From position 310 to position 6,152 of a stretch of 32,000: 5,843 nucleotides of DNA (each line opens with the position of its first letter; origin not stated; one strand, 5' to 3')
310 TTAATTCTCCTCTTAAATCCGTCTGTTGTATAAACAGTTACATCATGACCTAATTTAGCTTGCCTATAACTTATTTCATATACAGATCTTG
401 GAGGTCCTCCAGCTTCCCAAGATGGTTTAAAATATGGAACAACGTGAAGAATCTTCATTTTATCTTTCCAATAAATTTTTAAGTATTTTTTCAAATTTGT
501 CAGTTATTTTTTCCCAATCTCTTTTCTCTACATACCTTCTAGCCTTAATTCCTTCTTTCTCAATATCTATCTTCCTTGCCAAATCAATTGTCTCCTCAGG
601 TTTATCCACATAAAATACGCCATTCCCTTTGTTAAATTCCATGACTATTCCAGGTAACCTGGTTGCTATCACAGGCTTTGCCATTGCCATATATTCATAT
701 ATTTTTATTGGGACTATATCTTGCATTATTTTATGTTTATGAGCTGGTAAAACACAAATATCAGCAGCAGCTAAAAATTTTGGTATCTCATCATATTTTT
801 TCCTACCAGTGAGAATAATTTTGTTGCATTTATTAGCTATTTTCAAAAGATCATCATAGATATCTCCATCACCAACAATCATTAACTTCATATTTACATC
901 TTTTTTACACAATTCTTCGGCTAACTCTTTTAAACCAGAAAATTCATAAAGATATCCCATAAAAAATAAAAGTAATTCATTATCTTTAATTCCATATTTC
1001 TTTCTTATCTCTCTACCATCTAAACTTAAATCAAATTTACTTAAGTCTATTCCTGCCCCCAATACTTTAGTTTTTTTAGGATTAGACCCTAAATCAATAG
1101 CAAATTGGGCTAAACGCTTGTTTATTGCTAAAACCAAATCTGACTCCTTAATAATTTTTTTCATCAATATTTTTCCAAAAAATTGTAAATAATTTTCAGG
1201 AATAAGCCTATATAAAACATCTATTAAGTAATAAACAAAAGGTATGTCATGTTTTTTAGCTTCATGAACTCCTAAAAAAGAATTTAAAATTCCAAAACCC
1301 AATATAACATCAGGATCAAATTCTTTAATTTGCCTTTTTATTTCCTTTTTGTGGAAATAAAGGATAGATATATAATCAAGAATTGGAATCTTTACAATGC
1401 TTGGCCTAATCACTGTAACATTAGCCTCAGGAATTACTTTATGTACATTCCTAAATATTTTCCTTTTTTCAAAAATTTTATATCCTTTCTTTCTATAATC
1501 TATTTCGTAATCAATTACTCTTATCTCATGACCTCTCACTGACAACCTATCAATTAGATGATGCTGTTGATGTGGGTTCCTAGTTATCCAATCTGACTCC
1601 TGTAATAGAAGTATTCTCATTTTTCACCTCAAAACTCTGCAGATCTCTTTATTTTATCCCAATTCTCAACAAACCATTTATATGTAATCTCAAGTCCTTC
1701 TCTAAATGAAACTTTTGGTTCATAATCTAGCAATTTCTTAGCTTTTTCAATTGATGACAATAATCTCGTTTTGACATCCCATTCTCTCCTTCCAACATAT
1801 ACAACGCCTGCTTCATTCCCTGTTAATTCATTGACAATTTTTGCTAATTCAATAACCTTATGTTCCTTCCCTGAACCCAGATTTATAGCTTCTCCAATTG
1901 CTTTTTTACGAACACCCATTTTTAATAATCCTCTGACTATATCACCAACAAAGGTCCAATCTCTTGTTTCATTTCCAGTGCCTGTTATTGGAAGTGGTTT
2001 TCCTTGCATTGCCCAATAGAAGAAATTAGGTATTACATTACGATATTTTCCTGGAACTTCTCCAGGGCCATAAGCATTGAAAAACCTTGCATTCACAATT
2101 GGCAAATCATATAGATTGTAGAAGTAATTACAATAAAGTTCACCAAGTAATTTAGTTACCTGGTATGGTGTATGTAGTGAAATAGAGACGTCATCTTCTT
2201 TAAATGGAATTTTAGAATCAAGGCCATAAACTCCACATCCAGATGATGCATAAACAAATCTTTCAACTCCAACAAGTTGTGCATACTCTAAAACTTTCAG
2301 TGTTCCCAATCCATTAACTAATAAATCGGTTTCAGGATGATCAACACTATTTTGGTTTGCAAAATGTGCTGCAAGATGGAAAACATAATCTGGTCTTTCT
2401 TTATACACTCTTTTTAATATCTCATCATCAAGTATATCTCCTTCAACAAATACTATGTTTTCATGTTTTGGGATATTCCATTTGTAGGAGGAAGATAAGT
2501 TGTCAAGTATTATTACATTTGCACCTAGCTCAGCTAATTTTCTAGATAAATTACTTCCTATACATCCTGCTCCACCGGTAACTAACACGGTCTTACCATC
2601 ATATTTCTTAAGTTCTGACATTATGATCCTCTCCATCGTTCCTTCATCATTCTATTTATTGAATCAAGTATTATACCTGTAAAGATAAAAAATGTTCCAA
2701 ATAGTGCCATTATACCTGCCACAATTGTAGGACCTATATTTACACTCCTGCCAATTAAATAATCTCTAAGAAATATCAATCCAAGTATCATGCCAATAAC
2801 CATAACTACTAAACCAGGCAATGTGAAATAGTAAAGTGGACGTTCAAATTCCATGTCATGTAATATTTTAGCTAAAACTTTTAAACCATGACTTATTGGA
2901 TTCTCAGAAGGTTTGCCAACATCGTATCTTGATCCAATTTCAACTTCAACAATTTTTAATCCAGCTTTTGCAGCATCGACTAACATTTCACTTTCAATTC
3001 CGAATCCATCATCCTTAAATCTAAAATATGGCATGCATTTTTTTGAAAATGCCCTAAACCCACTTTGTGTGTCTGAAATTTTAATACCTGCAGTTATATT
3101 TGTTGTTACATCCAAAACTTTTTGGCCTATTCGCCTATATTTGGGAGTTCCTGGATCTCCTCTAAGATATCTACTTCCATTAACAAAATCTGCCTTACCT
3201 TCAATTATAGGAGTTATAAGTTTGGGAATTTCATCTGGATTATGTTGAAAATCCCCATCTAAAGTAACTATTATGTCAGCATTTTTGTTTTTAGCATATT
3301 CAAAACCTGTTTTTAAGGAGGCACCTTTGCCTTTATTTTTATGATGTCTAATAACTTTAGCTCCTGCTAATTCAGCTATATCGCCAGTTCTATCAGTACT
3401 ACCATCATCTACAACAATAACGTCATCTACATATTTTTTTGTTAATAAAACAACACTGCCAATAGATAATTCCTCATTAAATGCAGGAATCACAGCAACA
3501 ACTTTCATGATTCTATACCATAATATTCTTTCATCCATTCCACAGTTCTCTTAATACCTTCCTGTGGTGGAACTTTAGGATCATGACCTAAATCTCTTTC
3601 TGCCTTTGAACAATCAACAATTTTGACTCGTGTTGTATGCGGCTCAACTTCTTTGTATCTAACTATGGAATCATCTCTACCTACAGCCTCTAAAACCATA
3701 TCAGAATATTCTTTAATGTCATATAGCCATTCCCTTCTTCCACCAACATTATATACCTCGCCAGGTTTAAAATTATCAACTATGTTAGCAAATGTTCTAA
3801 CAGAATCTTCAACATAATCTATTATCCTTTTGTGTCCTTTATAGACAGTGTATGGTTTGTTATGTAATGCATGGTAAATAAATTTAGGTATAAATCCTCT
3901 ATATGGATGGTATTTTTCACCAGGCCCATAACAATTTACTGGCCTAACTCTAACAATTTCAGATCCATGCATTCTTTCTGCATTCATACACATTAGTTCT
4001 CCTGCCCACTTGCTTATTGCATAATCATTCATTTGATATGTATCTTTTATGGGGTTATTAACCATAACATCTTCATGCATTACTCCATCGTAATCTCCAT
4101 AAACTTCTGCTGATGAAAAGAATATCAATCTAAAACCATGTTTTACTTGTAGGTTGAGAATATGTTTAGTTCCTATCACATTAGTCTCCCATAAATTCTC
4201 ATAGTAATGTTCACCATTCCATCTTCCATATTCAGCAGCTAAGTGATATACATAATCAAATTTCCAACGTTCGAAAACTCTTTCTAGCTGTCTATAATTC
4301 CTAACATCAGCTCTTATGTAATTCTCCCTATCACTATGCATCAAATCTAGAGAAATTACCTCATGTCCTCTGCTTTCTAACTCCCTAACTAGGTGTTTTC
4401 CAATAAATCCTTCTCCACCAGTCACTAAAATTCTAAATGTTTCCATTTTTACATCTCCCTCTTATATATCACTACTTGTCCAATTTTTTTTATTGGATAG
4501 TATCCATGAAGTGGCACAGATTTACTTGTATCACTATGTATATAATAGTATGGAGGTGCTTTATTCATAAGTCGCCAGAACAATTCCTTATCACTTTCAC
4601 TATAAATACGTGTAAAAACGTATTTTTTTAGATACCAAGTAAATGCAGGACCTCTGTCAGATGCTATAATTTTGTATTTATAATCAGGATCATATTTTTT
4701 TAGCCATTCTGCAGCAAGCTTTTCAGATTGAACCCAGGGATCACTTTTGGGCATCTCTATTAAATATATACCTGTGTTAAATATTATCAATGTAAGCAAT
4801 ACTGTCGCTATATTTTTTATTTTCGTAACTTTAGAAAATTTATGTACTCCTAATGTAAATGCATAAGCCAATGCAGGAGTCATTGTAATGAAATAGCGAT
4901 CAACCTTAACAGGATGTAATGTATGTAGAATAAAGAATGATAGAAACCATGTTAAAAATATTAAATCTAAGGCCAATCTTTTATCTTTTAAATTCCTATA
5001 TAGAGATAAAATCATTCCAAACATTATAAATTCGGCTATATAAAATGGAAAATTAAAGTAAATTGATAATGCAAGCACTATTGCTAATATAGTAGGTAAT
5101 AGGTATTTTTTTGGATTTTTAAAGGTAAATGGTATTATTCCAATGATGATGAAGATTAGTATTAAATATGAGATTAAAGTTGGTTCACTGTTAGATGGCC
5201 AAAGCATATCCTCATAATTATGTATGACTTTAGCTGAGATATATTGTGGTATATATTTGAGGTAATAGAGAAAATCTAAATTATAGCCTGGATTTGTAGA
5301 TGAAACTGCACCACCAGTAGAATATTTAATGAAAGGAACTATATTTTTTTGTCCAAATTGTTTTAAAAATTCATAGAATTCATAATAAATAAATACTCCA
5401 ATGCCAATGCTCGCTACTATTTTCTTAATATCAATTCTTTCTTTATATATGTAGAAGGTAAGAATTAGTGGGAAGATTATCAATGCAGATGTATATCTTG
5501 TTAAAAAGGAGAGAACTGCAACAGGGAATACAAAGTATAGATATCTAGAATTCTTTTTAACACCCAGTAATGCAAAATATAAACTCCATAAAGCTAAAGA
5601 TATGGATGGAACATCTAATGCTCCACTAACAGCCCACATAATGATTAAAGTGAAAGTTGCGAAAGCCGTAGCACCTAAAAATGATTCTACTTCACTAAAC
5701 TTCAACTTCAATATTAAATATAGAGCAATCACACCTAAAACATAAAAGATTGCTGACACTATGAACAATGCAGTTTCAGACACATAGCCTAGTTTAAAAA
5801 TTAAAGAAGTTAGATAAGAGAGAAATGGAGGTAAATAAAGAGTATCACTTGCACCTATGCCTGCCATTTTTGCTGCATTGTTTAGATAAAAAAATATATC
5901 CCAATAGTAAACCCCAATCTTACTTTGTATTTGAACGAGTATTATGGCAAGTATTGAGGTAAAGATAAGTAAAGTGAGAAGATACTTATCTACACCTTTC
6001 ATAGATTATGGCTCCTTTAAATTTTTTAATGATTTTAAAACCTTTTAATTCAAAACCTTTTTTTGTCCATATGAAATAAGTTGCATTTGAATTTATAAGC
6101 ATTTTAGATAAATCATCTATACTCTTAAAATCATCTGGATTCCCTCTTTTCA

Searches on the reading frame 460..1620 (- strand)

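Call 24: search_protein_families(library=pfam, proteins=[window:460-1620:-], max_evalue=0.001)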
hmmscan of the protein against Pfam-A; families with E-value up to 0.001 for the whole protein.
window:460-1620:- (386 aa): 5 families
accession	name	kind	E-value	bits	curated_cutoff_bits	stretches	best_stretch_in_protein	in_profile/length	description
PF00534.26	Glycos_transf_1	-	5.2e-19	68.9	26.4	1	203-352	3-153/172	Glycosyl transferases group 1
PF13692.12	Glyco_trans_1_4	-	2.2e-18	67.3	27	1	218-351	4-136/142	Glycosyl transferases group 1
PF13439.12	Glyco_transf_4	-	1.6e-12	48.2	28.5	1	20-194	9-169/170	Glycosyltransferase Family 4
PF13524.12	Glyco_trans_1_2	-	1.3e-06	28.9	25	1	242-352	13-112/144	Glycosyl transferase-like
PF13579.12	Glyco_trans_4_4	-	0.00058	20.7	29.7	0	93-189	62-157/158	Glycosyl transferase 4-like domain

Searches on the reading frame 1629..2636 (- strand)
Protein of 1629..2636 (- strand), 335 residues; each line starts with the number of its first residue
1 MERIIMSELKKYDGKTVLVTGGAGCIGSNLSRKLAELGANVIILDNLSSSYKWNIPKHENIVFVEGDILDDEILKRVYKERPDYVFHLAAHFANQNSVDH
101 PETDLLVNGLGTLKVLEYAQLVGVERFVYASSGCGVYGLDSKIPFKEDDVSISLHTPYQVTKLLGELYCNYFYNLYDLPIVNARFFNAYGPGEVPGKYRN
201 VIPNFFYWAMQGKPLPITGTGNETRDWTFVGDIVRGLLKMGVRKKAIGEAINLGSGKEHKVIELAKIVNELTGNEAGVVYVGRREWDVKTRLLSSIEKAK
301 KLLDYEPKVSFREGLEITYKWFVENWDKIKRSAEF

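Call 24: search_protein_families(library=pfam, proteins=[window:1629-2636:-], max_evalue=0.001)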
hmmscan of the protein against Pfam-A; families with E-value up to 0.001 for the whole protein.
window:1629-2636:- (335 aa): 10 families
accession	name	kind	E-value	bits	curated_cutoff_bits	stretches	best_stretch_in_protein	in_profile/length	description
PF01370.27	Epimerase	-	6e-57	193.3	20.9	1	17-254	1-240/240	NAD dependent epimerase/dehydratase family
PF16363.11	GDP_Man_Dehyd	-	1.5e-50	173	27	1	18-317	1-331/332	GDP-mannose 4,6 dehydratase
PF02719.21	Polysacc_synt_2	-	2e-15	57.2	20.2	1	17-132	1-128/293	Polysaccharide biosynthesis protein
PF01073.25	3Beta_HSD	-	2.6e-13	50.1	22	1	18-234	1-222/280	3-beta hydroxysteroid dehydrogenase/isomerase family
PF04321.23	RmlD_sub_bind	-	3.5e-12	46.4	27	1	16-167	2-134/287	RmlD substrate binding domain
PF00106.31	adh_short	-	6.8e-07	29.4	26.6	1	15-80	1-70/195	short chain dehydrogenase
PF13460.12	NAD_binding_10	-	1.3e-05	25.6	27.2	1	21-137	1-102/184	NAD(P)H-binding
PF07993.18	NAD_binding_4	-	0.00016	21.4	20.1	0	58-184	60-203/258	Male sterility protein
PF05368.20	NmrA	-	0.0002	21.5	27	1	15-100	3-79/298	NmrA-like family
PF08659.16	KR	-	0.00053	20.4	22.6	0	16-92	2-92/180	KR domain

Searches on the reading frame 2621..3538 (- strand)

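Call 24: search_protein_families(library=pfam, proteins=[window:2621-3538:-], max_evalue=0.001)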
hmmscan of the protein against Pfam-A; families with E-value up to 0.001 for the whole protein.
window:2621-3538:- (305 aa): 3 families
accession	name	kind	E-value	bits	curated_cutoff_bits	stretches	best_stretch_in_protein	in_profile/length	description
PF00535.33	Glycos_transf_2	-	3.7e-30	105.5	23.3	1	16-167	3-162/168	Glycosyl transferase family 2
PF10111.15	Glyco_tranf_2_2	-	0.00065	19.7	27.3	1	16-108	3-103/276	Glycosyltransferase like family 2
PF13641.12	Glyco_tranf_2_3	-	0.00083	19.9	27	0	13-126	3-126/230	Glycosyltransferase like family 2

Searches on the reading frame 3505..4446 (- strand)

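Call 24: search_protein_families(library=pfam, proteins=[window:3505-4446:-], max_evalue=0.001)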
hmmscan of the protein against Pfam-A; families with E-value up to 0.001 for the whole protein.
window:3505-4446:- (313 aa): 7 families
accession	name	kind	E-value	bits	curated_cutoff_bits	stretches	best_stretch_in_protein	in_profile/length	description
PF01370.27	Epimerase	-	7.2e-47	160.2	20.9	1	6-235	1-240/240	NAD dependent epimerase/dehydratase family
PF16363.11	GDP_Man_Dehyd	-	6.4e-33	115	27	1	7-301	1-332/332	GDP-mannose 4,6 dehydratase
PF01073.25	3Beta_HSD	-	4e-17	62.6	22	1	7-180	1-189/280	3-beta hydroxysteroid dehydrogenase/isomerase family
PF07993.18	NAD_binding_4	-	3.5e-16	59.6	20.1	1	62-188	88-218/258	Male sterility protein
PF04321.23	RmlD_sub_bind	-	8.6e-15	55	27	1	5-169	2-150/287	RmlD substrate binding domain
PF02719.21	Polysacc_synt_2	-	5.1e-10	39.4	20.2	1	6-106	1-121/293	Polysaccharide biosynthesis protein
PF13460.12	NAD_binding_10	-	0.00079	19.8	27.2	0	10-137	1-125/184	NAD(P)H-binding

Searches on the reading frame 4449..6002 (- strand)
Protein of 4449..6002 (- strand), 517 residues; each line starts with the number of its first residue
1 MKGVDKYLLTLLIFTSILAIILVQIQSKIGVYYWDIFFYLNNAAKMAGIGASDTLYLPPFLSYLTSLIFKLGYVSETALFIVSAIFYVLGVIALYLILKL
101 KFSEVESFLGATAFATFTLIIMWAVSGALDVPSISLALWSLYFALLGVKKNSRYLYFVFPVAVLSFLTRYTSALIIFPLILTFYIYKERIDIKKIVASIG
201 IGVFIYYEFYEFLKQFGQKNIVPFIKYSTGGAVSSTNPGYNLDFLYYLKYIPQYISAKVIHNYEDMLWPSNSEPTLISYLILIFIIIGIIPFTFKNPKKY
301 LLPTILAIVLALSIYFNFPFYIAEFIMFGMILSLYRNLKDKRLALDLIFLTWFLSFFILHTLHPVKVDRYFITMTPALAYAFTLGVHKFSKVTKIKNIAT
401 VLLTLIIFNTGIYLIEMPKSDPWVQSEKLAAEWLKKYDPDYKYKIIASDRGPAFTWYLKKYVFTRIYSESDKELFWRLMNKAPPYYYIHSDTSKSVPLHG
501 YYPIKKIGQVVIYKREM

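Call 24: search_protein_families(library=pfam, proteins=[window:4449-6002:-], max_evalue=0.001)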
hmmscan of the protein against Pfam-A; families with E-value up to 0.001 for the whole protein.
window:4449-6002:- (517 aa): 1 family
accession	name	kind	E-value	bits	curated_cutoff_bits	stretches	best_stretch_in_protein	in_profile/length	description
PF13231.12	PMT_2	-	5.5e-20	72.6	26.1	1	58-202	3-148/160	Dolichyl-phosphate-mannose-protein mannosyltransferase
